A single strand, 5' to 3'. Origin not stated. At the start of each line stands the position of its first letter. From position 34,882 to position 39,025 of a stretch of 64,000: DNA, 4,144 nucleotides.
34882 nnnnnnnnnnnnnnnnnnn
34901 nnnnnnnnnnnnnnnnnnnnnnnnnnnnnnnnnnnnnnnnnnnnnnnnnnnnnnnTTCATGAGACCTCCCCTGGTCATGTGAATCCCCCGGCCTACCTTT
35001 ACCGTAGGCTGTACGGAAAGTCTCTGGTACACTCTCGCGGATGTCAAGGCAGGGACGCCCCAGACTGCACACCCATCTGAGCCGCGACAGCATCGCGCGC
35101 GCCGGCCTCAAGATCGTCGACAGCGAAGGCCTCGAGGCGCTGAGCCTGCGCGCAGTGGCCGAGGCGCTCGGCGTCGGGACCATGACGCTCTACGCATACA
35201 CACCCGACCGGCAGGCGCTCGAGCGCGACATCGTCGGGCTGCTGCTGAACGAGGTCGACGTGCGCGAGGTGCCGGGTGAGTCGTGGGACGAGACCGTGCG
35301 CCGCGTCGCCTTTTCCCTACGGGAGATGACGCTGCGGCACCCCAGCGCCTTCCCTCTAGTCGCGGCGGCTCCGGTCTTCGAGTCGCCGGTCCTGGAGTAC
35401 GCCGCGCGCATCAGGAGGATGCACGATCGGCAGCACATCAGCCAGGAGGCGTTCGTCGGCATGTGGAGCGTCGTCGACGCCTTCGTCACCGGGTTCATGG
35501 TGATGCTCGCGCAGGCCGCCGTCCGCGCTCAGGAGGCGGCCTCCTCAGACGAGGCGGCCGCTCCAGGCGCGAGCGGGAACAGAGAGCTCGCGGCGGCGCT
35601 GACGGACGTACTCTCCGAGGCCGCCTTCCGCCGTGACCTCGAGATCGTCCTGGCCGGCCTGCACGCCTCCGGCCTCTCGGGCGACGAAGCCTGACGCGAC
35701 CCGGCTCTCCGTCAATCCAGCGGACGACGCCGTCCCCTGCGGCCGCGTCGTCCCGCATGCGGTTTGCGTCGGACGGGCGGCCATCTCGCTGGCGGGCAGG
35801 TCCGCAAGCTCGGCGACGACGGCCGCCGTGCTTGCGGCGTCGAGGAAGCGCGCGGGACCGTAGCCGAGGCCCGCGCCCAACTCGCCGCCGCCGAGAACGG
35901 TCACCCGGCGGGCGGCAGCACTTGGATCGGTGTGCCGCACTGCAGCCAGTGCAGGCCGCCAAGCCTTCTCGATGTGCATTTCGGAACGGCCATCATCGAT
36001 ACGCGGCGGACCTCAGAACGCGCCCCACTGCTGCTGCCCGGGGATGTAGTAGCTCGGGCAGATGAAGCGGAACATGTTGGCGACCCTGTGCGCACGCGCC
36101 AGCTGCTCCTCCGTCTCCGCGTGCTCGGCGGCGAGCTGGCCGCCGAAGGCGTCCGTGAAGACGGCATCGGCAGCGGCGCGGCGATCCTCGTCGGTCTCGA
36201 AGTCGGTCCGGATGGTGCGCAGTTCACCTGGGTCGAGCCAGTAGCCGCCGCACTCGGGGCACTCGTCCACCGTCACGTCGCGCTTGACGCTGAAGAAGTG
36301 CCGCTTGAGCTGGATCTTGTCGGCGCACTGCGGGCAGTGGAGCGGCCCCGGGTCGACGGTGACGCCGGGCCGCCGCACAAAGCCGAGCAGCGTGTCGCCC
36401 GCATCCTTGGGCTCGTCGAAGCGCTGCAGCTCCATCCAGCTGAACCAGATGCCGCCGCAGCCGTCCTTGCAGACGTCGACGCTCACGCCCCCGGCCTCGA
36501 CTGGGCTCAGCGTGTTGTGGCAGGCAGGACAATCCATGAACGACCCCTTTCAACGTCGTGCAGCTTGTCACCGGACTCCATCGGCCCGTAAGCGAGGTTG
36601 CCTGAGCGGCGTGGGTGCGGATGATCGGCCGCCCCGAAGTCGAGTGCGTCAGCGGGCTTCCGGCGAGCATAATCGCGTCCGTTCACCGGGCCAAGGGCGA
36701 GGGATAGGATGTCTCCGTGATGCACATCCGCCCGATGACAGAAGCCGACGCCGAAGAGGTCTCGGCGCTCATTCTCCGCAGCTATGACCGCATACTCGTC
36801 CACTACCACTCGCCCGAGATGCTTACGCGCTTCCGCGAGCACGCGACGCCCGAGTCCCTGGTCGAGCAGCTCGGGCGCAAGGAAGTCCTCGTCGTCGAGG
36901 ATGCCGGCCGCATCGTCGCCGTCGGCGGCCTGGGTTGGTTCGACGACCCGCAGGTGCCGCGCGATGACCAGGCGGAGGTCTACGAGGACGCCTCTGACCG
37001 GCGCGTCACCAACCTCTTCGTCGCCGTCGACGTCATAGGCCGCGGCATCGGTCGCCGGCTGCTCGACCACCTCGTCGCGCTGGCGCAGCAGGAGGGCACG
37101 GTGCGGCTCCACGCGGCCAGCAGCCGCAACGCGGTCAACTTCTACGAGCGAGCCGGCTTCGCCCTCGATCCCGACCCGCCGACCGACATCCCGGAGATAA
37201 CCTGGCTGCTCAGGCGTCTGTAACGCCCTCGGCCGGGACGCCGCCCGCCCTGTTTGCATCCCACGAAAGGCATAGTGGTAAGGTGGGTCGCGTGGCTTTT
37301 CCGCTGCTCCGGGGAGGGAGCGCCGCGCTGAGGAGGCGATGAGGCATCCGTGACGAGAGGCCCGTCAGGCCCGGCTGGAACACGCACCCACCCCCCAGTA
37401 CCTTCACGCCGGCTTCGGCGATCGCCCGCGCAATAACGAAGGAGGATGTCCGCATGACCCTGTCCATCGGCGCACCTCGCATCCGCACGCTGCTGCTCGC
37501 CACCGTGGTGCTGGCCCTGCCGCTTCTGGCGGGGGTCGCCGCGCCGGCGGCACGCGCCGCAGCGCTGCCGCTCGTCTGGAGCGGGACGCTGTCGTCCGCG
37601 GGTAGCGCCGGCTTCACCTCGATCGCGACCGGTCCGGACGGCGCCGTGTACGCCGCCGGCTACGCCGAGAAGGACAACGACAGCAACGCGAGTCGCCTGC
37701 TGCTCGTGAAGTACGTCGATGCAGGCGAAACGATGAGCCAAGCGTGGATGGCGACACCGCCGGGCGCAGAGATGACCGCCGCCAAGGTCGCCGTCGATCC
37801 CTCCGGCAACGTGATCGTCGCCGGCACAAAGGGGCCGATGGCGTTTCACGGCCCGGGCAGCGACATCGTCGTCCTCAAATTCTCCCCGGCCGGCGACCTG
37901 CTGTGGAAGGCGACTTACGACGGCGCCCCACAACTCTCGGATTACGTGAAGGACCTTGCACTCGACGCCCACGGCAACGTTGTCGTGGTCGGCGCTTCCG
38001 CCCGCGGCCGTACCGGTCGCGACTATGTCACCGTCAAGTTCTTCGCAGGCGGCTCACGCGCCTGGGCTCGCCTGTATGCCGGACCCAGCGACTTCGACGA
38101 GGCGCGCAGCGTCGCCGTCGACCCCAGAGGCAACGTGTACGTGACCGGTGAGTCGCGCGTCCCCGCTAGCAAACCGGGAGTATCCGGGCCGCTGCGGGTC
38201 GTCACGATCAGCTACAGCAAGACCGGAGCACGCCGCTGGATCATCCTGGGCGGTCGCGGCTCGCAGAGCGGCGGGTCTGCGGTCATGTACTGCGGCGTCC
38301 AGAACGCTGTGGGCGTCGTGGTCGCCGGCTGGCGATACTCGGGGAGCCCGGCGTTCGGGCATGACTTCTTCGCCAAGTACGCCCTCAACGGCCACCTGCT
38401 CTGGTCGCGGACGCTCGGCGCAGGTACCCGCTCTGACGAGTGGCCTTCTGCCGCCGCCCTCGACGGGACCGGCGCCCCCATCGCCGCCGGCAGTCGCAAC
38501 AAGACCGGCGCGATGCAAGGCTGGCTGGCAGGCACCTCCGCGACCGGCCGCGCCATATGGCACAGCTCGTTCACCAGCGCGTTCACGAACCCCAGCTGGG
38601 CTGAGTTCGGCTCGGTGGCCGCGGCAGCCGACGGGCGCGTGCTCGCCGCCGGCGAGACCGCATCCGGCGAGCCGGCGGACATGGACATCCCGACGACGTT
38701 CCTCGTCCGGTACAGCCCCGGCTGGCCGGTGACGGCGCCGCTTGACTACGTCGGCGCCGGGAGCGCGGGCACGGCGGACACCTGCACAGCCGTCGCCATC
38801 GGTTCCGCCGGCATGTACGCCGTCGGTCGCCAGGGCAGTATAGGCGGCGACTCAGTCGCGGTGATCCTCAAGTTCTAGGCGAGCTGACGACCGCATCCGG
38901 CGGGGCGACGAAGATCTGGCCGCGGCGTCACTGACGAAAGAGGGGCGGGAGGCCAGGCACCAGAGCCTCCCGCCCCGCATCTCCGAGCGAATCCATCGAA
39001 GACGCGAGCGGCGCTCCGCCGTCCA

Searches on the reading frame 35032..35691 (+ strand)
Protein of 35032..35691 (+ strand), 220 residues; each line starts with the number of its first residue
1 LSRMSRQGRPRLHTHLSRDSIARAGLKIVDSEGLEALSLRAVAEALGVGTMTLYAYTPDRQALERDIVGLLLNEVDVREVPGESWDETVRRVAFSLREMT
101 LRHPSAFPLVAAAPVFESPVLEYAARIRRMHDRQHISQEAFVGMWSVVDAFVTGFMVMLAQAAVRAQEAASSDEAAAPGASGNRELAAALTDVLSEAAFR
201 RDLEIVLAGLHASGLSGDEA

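Call 83: search_protein_families(library=pfam, proteins=[window:35032-35691:+], max_evalue=0.0001)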
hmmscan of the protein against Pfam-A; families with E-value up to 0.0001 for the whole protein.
window:35032-35691:+ (220 aa): 2 families
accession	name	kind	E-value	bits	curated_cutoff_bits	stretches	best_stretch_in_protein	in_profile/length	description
PF02909.22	TetR_C_1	-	4.4e-08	33.5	21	1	81-212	4-144/146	Tetracyclin repressor-like, C-terminal domain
PF00440.29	TetR_N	-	7.5e-05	22.9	24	0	23-63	3-43/47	Bacterial regulatory proteins, tetR family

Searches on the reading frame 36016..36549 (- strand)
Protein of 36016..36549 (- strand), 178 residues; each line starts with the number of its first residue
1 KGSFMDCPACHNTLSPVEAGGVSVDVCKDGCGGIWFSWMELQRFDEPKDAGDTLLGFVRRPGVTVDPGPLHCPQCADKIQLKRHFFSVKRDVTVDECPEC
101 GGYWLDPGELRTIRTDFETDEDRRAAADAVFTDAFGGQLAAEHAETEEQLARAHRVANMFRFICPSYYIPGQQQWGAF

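Call 83: search_protein_families(library=pfam, proteins=[window:36016-36549:-], max_evalue=0.0001)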
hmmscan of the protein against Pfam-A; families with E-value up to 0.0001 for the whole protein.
window:36016-36549:- (178 aa): 1 family
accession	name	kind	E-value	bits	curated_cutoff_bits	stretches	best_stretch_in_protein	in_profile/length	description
PF13453.11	Zn_ribbon_TFIIB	-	1.1e-22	79.5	22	2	6-43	1-37/41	Transcription factor zinc-finger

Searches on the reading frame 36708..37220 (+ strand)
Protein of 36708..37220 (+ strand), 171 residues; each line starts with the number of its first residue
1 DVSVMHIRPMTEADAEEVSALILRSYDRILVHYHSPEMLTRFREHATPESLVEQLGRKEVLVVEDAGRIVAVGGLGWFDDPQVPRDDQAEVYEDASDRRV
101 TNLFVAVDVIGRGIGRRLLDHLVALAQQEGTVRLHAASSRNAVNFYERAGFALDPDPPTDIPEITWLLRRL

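Call 83: search_protein_families(library=pfam, proteins=[window:36708-37220:+], max_evalue=0.0001)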
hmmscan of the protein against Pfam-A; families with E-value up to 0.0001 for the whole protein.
window:36708-37220:+ (171 aa): 3 families
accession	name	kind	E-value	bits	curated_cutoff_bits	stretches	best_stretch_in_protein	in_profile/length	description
PF13673.13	Acetyltransf_10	-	3e-13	50.3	23.6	1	34-153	5-109/128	Acetyltransferase (GNAT) domain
PF13508.13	Acetyltransf_7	-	3.8e-12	46.8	27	1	58-151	3-82/84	Acetyltransferase (GNAT) domain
PF00583.31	Acetyltransf_1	-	2.4e-11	44.4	20.7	1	48-151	20-116/116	Acetyltransferase (GNAT) family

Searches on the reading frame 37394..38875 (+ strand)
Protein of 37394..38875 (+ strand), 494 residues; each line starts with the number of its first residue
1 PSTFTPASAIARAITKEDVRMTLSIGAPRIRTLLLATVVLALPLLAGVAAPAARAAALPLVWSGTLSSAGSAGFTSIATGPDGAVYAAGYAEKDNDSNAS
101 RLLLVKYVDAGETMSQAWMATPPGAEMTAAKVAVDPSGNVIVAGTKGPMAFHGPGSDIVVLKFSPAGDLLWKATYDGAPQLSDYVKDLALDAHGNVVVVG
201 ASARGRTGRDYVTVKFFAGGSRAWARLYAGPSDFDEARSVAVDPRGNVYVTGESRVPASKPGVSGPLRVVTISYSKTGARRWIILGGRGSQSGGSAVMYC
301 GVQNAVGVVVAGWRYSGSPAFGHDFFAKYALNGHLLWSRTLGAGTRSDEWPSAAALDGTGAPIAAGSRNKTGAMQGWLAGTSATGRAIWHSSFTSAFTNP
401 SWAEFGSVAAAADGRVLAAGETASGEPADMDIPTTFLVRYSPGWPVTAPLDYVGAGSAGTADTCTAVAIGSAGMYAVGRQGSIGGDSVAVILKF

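Call 36: search_protein_families(library=pfam, proteins=[window:37394-38875:+], max_evalue=0.00001)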
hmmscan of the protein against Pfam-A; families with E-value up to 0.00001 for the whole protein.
window:37394-38875:+ (494 aa): 1 family
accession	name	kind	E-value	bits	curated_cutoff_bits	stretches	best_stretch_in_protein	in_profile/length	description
PF06739.17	SBBP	-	6.3e-13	48.9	20.5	1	224-254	2-32/38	Beta-propeller repeat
